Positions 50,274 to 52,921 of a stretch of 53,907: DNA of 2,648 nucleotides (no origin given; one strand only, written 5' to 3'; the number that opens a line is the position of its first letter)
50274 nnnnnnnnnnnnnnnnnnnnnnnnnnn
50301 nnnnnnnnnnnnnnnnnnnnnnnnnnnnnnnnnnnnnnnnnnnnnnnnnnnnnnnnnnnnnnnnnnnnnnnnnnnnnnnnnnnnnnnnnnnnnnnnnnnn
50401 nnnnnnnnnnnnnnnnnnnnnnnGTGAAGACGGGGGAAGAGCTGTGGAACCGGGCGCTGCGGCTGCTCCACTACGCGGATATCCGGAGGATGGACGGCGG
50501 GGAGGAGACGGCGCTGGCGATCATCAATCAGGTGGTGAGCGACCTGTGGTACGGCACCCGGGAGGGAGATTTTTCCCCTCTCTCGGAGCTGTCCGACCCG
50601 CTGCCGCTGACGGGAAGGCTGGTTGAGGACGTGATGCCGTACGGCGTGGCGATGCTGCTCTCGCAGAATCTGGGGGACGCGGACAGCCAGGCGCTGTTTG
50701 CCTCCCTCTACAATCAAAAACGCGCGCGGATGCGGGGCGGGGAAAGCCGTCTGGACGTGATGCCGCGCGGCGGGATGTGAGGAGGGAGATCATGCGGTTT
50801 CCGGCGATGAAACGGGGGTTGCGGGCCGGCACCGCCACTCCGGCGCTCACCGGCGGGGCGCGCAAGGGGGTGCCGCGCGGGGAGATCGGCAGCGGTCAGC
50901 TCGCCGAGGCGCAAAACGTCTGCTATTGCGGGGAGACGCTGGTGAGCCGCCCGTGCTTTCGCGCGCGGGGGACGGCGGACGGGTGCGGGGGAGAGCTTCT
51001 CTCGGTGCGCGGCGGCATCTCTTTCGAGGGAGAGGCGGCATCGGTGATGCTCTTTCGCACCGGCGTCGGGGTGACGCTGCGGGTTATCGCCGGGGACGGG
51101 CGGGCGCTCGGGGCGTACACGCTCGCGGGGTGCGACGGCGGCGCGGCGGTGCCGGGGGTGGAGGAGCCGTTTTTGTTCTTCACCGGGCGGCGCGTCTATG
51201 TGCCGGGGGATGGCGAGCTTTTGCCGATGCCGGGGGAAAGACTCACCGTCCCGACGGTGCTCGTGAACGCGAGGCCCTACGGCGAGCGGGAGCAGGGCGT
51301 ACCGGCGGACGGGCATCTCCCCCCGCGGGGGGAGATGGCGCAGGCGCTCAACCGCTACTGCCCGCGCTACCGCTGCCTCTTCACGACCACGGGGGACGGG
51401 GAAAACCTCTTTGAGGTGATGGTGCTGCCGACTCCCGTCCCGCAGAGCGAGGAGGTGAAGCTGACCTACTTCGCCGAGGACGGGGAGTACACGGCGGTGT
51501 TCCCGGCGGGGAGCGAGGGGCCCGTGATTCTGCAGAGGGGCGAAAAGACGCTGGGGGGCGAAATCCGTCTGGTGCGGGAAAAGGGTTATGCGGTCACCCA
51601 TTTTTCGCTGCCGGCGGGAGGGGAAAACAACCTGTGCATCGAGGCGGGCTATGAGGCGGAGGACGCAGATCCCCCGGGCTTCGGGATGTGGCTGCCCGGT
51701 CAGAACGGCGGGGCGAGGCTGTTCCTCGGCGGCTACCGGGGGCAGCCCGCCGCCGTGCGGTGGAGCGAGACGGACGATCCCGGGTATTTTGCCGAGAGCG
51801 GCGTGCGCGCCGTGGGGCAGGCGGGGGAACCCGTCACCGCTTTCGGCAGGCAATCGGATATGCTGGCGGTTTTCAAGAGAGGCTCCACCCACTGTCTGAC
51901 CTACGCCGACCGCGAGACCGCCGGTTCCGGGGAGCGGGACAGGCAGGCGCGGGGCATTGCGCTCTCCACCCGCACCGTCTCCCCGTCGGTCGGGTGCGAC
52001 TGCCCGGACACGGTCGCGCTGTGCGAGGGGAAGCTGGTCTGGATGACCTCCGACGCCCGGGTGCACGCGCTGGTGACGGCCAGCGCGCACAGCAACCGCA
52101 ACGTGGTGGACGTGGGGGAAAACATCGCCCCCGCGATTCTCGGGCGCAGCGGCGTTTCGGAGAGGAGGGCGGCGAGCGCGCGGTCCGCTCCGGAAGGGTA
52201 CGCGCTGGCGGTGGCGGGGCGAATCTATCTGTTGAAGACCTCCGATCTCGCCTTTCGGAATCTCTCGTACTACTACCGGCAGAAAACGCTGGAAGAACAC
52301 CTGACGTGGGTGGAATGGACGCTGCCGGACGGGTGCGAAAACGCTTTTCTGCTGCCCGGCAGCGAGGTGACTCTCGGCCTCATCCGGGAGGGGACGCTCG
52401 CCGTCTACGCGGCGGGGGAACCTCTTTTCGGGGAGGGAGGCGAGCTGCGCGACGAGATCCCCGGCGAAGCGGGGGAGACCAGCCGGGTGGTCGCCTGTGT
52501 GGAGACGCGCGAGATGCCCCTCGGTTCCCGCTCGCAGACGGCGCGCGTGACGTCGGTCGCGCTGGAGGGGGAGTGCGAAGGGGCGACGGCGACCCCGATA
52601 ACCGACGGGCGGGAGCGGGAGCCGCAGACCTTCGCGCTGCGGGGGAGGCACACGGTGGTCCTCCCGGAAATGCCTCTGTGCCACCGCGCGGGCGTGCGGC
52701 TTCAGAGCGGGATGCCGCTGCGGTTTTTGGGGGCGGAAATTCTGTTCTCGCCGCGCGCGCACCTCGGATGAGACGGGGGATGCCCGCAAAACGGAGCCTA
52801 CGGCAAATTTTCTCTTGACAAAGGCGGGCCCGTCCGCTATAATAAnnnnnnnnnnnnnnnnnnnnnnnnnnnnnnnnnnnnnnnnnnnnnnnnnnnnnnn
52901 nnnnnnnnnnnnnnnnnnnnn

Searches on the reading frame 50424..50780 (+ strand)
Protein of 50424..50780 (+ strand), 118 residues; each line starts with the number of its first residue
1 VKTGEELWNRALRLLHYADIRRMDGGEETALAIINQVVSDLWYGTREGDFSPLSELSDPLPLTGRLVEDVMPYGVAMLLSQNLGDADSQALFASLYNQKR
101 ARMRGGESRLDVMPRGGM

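Call 79: predict_structure(alignment_id=A2)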
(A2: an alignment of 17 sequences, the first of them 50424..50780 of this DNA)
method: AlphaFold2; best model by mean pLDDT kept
length: 118 residues; sequences in the alignment: 17
mean_pLDDT: 83.9   pTM: 0.77
mean pLDDT of the five models: 83.9, 83.6, 82.1, 80.8, 80.3
residues with pLDDT >= 90: 66; 70-90: 29; 50-70: 21; < 50: 2
segments of 3 or more residues with pLDDT < 50: none
pLDDT, mean of each block of 10 residues (from residue 1): 89 81 73 94 82 93 90 95 92 94 65 52
secondary structure, 60 per line:
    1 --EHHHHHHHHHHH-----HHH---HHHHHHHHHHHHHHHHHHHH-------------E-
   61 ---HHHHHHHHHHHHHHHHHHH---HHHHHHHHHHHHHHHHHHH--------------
elements in order: H4-14 H26-45 H64-82 H86-104
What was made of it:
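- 50424..50780 (+): p120: probable podovirus head-to-tail adaptor. The longer ORF from 50232 is an upstream extension. AF2 model has pLDDT 84 (call 79).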

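Call 83: fold_search(model_id=the predicted structure, library=pdb)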
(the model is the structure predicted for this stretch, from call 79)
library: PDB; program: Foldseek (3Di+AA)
matches with E <= 10: 93; with E <= 0.001: 0
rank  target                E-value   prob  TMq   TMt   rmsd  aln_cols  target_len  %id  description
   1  5vgt_B                2.0e-01  0.98  0.57  0.59   5.2       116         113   15  X-ray structure of bacteriophage Sf6 tail adaptor protein gp7 (released 2017-12-27)
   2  9k09_d                5.6e-01  0.94  0.44  0.25   6.5        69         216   22  Cyanophage A4 portal-tail complex (released 2025-04-09)
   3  7sp4_r                5.6e-01  0.69  0.49  0.40   6.8       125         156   16  In situ cryo-EM structure of bacteriophage Sf6 gp3:gp7:gp5 complex in conformation 2 at 3.71A resolution (released 2022-11-09)
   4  7sfs_L                6.3e-01  0.80  0.53  0.44   6.6       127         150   16  In situ cryo-EM structure of bacteriophage Sf6 portal:gp7 complex at 2.7A resolution (released 2022-11-09)
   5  7sp4_0                7.0e-01  0.80  0.57  0.47   6.4       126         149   16  In situ cryo-EM structure of bacteriophage Sf6 gp3:gp7:gp5 complex in conformation 2 at 3.71A resolution (released 2022-11-09)
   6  7sp4_u                8.3e-01  0.72  0.54  0.43   6.5       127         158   16  In situ cryo-EM structure of bacteriophage Sf6 gp3:gp7:gp5 complex in conformation 2 at 3.71A resolution (released 2022-11-09)
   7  7wmp_m                1.0e+00  0.95  0.71  0.46   7.6       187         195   10  Tail structure of Helicobacter pylori bacteriophage KHP30 (released 2023-03-01)
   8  5vgt_A                1.0e+00  0.77  0.55  0.52   5.1       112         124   13  X-ray structure of bacteriophage Sf6 tail adaptor protein gp7 (released 2017-12-27)
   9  7sp4_c                1.2e+00  0.51  0.49  0.42   6.7       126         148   15  In situ cryo-EM structure of bacteriophage Sf6 gp3:gp7:gp5 complex in conformation 2 at 3.71A resolution (released 2022-11-09)
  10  7spu_Y                1.4e+00  0.51  0.50  0.43   6.9       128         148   15  In situ cryo-EM structure of bacteriophage Sf6 gp3:gp7:gp5 complex in conformation 1 at 3.73A resolution (released 2022-11-23)
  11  5hi7                  1.7e+00  0.23  0.32  0.10  12.1        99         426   14  Co-crystal structure of human SMYD3 with an aza-SAH compound (released 2016-03-30)
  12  8xyv_B                2.3e+00  0.23  0.31  0.37  13.9       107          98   13  De novo designed protein 0705-5 (released 2024-10-02)
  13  7d0j_L                2.3e+00  0.05  0.21  0.17  14.5       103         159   14  Photosystem I-LHCI-LHCII of Chlamydomonas reinhardtii (released 2021-03-03)
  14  9gzu                  3.1e+00  0.09  0.29  0.22  16.1       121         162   17  Crystal structure of apo-bacterioferritin (Bfr) from Brucella melitentsis (released 2025-10-15)
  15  5fmk_A                3.2e+00  0.11  0.28  0.24  11.9       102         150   20  Bcl-xL with Bak BH3 complex (released 2016-06-01)
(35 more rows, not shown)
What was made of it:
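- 50424..50780 (+): Best fold matches are Sf6 gp7 and other podovirus tail adaptors, with probability 0.98, TM about 0.58 and a weak E-value of 0.2 (call 83).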

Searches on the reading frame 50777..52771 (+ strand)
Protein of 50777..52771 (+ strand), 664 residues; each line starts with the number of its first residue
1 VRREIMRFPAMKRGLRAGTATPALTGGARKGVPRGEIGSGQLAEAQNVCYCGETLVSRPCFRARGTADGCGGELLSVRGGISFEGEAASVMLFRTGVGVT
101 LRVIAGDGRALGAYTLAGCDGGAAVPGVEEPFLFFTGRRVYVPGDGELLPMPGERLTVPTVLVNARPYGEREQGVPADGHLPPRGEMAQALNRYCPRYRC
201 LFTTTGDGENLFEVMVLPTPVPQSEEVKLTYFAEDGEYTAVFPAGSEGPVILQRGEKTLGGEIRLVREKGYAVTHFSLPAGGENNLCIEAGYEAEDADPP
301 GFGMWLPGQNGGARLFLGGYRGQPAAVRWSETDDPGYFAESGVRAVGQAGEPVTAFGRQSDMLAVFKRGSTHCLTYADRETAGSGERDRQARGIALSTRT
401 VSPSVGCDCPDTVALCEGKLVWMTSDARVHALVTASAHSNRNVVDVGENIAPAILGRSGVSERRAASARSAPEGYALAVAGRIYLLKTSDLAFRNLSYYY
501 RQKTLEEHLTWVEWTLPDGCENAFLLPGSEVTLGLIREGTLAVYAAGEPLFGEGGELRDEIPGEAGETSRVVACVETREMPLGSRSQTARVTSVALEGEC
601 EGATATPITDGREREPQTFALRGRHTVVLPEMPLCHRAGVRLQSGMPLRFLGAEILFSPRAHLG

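Call 9: search_protein_families(library=pfam, proteins=[window:50777-52771:+], max_evalue=0.01)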
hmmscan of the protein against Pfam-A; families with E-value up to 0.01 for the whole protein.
window:50777-52771:+ (664 aa): 0 families

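Call 10: search_protein_families(library=phrogs, proteins=[window:50777-52771:+], max_evalue=0.01)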
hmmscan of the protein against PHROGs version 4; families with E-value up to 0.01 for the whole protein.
window:50777-52771:+ (664 aa): 0 families
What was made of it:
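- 50777..52771 (+): p664: conserved large protein following the adaptor. It is possibly a tail hub or nozzle; its function is not established. No Pfam or PHROG hit (calls 9, 10).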

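Call 57: search_solved_structures(query=window:50777-52771:+, max_evalue=0.1)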
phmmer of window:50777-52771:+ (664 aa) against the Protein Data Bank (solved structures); distinct sequences matched with E-value up to 0.1: 14.
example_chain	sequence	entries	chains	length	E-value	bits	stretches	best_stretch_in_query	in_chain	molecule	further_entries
6f0q_A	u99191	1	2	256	0.0012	20.8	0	396-442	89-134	Pizza6-AYW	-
6i39_A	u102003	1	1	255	0.0013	20.7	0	396-442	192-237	v31Pizza6-AYW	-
6i37_A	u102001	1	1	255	0.0015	20.5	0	396-441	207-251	nv1Pizza6-AYW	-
6i38_A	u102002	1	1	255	0.0015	20.5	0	396-442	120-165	nv2Pizza6-AYW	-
6i3a_A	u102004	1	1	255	0.0017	20.3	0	396-443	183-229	v22Pizza6-AYW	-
6i3b_A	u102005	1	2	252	0.002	20.1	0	396-441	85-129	cPizza6-AYW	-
6f0s_A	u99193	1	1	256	0.0069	18.3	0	396-443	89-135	Pizza6-SYW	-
7zcj_A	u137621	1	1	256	0.0073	18.2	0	396-442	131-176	Pizza6-TNH-TSH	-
7zq2_A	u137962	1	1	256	0.0089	17.9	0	395-442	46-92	Pizza6-RSH-TSH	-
7zqg_A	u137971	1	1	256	0.0097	17.8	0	396-443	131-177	Pizza6-KSH-TSH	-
7zpw_A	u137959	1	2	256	0.01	17.7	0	396-443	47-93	Pizza6-TSK-TSH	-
7zpz_A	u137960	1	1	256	0.01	17.7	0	395-443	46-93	Pizza6-TSR-TSH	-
7zph_A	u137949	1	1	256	0.014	17.2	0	396-442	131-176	Pizza6-TNK-RSH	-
6mw7_A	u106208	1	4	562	0.07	15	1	171-252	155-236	Structural maintenance of chromosomes flexible hinge domain-containing protein 1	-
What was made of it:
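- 50777..52771 (+): Only faint beta-propeller repeat hits in the PDB (call 57).
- Tried and rejected: There is no Pfam or PHROG hit, and the PDB gives only faint beta-propeller repeats (call 57).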

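Call 66: find_homologous_proteins(query=window:50777-52771:+, max_evalue=1e-10)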
Query window:50777-52771:+ (664 aa): 3 proteins with E <= 1e-10 among 8000 candidates.
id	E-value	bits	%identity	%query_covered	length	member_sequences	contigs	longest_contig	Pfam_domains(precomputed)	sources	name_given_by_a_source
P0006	0.0e+0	1495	100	99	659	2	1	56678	-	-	-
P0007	7.0e-41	159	32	54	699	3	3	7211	-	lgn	-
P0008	1.0e-37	148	27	96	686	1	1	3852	-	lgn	-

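Call 80: predict_structure(alignment_id=A1)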
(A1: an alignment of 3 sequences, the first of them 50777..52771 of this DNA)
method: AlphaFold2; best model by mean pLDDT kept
length: 664 residues; sequences in the alignment: 3
mean_pLDDT: 32.4   pTM: 0.24
mean pLDDT of the five models: 32.4, 27.0, 26.9, 26.6, 26.1
residues with pLDDT >= 90: 0; 70-90: 8; 50-70: 52; < 50: 604
segments of 3 or more residues with pLDDT < 50: 1-589, 636-638, 654-664
pLDDT, mean of each block of 10 residues (from residue 1): 25 23 23 23 24 24 24 27 37 37 40 39 26 32 34 25 22 26 28 28 27 30 35 33 38 28 23 24 25 26 28 28 29 29 30 28 28 28 27 25 24 29 33 28 28 27 27 35 37 29 31 35 31 31 26 26 37 35 38 60 62 67 65 53 60 48 29
secondary structure, 60 per line:
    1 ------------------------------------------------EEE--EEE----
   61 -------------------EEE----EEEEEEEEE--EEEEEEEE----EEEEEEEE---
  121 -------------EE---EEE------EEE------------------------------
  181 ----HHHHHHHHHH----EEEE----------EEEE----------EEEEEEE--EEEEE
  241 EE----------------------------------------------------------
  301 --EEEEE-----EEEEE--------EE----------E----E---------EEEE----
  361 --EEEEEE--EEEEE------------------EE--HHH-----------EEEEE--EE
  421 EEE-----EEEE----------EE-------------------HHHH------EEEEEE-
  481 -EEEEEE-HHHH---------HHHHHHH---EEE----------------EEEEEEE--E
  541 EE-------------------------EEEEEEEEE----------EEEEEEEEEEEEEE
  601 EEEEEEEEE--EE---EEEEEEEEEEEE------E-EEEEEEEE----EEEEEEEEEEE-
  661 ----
elements in order: E49-51 E54-56 E80-82 E87-95 E98-105 E110-117 E139-141 E148-150 H185-194 E199-202 E213-216 E227-233 E236-242 E303-307 E313-317 E353-356 E363-368 E371-375 E412-416 E419-423 E429-432 H464-467 E474-479 E482-487 H489-492 H502-508 E512-514 E531-537 E540-542 E568-576 E587-609 E617-628 E637-644 E649-659
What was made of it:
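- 50777..52771 (+): The AF2 model is unusable, pLDDT 32 (call 80).
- On Gene transfer agent / PBSX-like defective phage element: An adaptor-like p120 is supported (call 83). p664 remains unidentified (calls 57, 80).
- Tried and rejected: The AF2 model, built from a 3-sequence alignment, is unusable (pLDDT 32, call 80).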
